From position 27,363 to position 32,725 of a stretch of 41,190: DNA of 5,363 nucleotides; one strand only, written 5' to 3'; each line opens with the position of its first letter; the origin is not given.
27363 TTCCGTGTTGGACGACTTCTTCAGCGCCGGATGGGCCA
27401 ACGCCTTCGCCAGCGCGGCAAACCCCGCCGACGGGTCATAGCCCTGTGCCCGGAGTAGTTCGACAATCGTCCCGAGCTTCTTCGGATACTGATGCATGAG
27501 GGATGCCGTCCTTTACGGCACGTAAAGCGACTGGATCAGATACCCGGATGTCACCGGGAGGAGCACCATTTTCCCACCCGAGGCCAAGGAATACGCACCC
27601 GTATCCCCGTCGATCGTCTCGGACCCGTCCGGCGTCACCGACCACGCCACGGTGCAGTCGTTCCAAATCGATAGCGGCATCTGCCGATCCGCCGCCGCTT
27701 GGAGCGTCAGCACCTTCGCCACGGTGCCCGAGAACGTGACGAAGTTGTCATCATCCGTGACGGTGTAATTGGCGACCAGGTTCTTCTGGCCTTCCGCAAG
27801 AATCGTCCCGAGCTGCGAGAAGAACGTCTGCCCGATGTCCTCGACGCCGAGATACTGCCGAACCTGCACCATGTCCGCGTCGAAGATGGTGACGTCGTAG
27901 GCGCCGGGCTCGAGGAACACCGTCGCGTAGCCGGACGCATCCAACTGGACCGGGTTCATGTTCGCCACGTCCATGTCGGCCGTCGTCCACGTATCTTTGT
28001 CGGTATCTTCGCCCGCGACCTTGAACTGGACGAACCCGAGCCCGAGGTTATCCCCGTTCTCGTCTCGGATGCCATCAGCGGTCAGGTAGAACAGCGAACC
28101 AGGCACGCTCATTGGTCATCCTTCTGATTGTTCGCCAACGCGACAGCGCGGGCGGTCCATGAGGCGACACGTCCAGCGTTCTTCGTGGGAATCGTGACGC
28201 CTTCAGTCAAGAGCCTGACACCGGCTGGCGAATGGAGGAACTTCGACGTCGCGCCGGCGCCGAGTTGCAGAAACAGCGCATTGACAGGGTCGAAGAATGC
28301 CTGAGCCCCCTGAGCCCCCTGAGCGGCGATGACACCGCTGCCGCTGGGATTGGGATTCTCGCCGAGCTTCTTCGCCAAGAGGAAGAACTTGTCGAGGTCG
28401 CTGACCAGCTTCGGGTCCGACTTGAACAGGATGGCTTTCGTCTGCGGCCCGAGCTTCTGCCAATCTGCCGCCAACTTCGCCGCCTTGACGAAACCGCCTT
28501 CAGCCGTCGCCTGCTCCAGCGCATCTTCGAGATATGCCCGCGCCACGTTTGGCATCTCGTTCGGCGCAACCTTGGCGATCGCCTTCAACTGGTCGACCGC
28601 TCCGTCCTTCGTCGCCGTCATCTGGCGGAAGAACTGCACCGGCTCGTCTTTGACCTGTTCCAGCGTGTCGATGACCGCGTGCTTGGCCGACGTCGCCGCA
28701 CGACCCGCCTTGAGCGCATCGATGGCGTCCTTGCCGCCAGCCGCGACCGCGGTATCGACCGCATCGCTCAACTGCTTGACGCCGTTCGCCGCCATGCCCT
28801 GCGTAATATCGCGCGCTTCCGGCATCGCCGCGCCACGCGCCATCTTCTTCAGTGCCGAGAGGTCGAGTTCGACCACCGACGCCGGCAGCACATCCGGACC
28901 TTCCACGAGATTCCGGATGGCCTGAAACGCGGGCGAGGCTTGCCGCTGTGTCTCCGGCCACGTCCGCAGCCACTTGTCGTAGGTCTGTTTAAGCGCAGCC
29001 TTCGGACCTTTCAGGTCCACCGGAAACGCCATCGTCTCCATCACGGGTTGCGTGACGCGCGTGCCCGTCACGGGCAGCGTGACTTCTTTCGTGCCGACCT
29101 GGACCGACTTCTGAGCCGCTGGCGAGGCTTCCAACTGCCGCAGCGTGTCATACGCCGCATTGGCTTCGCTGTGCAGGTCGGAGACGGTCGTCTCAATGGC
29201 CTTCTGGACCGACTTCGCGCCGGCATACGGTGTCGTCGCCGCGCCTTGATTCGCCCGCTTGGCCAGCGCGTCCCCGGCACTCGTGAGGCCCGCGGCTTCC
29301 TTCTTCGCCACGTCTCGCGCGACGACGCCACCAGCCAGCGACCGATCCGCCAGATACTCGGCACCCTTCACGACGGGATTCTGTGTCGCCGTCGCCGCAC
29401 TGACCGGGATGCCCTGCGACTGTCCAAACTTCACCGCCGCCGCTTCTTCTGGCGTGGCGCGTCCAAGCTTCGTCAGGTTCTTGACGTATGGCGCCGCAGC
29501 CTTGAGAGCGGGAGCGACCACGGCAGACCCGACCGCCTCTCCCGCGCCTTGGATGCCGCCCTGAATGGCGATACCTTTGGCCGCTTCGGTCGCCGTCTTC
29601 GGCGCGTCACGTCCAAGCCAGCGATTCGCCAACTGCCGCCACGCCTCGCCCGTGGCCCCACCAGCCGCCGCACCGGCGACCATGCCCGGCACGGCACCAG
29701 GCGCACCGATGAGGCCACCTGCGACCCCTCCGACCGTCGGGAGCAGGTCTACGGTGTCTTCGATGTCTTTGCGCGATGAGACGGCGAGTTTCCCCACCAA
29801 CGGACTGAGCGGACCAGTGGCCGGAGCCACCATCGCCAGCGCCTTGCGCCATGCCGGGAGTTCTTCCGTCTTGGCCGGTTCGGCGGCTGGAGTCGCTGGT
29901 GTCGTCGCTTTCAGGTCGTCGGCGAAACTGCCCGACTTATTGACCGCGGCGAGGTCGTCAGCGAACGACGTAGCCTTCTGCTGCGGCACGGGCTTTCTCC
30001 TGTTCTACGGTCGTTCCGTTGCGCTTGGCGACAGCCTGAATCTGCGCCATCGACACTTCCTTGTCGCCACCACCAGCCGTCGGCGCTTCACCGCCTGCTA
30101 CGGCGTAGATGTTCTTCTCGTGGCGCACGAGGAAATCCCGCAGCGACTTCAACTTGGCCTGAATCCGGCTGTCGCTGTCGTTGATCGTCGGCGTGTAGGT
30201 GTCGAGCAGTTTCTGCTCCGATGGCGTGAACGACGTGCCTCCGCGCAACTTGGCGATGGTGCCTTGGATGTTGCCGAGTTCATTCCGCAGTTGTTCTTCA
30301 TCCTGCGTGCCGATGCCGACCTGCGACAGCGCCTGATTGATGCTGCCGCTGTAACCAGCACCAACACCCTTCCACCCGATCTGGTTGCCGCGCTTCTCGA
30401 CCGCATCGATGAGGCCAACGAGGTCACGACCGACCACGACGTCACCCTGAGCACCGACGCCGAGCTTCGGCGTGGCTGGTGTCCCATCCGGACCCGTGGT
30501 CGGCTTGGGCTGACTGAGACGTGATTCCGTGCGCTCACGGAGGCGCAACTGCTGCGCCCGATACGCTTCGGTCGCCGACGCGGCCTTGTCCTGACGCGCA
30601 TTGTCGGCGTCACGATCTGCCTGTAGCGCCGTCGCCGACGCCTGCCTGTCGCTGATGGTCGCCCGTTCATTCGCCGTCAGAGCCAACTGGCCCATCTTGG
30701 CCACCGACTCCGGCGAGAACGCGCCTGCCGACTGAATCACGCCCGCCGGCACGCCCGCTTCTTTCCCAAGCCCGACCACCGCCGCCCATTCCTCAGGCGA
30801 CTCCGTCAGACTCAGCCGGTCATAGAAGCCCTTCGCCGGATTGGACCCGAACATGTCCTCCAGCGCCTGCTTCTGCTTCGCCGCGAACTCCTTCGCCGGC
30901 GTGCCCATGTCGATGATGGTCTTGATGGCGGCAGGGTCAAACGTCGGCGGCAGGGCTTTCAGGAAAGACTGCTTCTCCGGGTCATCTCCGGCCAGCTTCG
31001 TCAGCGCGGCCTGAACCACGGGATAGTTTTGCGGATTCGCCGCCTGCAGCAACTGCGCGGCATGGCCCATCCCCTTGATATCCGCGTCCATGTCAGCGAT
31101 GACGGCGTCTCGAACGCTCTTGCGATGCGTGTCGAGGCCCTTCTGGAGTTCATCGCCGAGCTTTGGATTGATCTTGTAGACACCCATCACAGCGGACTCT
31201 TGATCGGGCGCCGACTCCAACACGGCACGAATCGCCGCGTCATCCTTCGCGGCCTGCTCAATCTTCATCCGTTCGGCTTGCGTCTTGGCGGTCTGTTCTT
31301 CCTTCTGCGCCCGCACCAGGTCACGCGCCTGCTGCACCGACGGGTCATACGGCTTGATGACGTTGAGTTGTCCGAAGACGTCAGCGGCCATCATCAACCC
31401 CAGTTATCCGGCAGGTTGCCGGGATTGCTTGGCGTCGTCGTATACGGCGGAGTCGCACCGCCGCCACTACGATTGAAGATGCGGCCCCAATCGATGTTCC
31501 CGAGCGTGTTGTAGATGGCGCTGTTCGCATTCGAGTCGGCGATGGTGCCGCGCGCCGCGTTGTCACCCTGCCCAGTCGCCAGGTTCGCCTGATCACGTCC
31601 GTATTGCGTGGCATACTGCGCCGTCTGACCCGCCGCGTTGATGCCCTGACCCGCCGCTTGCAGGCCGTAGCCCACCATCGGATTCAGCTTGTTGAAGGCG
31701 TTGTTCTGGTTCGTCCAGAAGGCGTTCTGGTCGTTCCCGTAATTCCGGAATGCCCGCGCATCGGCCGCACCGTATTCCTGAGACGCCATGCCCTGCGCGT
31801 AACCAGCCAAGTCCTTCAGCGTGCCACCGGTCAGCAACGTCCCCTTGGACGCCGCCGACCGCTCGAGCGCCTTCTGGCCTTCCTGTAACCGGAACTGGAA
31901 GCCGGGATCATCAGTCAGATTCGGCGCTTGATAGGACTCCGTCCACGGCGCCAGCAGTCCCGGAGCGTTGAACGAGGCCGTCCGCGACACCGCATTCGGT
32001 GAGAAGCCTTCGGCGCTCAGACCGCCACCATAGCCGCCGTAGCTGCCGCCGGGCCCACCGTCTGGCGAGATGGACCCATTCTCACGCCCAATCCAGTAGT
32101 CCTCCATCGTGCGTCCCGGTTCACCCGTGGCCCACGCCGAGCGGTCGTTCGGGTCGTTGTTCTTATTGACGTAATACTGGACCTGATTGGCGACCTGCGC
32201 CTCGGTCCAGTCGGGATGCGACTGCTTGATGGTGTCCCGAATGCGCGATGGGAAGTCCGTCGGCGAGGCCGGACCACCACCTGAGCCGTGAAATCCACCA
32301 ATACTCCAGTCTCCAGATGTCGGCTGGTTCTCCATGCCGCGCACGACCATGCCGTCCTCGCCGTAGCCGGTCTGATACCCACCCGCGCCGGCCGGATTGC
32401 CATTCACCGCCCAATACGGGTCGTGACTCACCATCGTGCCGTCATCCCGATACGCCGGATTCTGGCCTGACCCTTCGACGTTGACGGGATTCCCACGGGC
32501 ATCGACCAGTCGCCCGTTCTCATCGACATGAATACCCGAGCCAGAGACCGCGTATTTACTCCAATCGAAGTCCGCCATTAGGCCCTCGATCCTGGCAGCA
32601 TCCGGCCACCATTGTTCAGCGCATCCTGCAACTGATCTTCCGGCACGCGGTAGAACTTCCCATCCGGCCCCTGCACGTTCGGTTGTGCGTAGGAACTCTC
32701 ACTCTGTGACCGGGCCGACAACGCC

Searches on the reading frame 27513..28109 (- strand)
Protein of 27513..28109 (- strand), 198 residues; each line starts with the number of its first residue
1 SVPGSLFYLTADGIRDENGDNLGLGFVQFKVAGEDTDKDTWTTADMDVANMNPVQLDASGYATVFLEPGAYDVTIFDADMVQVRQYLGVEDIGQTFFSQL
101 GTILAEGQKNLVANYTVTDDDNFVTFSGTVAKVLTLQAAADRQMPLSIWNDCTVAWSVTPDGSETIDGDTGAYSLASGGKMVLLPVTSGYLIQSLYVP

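Call 84: search_protein_families(library=phrogs, proteins=[window:27513-28109:-], max_evalue=0.001)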
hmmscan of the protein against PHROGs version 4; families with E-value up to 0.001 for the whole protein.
window:27513-28109:- (198 aa): 1 family
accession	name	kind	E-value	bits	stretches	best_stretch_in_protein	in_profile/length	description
phrog_26190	-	unknown function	1.9e-09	38.2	1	14-85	13-85/260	-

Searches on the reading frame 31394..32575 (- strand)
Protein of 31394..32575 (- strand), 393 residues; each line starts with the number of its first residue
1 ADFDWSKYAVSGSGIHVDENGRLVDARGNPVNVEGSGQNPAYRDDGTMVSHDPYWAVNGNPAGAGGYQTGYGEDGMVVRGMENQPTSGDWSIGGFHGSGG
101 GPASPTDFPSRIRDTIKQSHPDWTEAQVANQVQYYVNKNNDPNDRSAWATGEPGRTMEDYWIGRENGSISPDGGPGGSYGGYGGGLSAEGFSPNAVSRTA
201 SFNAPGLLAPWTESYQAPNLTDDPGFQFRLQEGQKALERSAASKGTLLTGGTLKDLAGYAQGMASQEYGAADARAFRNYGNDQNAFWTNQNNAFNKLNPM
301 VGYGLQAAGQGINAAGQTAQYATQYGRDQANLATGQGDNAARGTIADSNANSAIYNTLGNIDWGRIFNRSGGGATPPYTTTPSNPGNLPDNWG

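Call 79: search_protein_families(library=pfam, proteins=[window:31394-32575:-], max_evalue=0.001)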
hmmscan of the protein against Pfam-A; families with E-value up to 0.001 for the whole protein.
window:31394-32575:- (393 aa): 0 families

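Call 84: search_protein_families(library=phrogs, proteins=[window:31394-32575:-], max_evalue=0.001)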
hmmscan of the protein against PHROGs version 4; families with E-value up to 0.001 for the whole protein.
window:31394-32575:- (393 aa): 1 family
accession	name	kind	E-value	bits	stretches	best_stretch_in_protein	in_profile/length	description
phrog_598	-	DNA, RNA and nucleotide metabolism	2e-14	54.8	1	216-369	82-209/240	DNA ejection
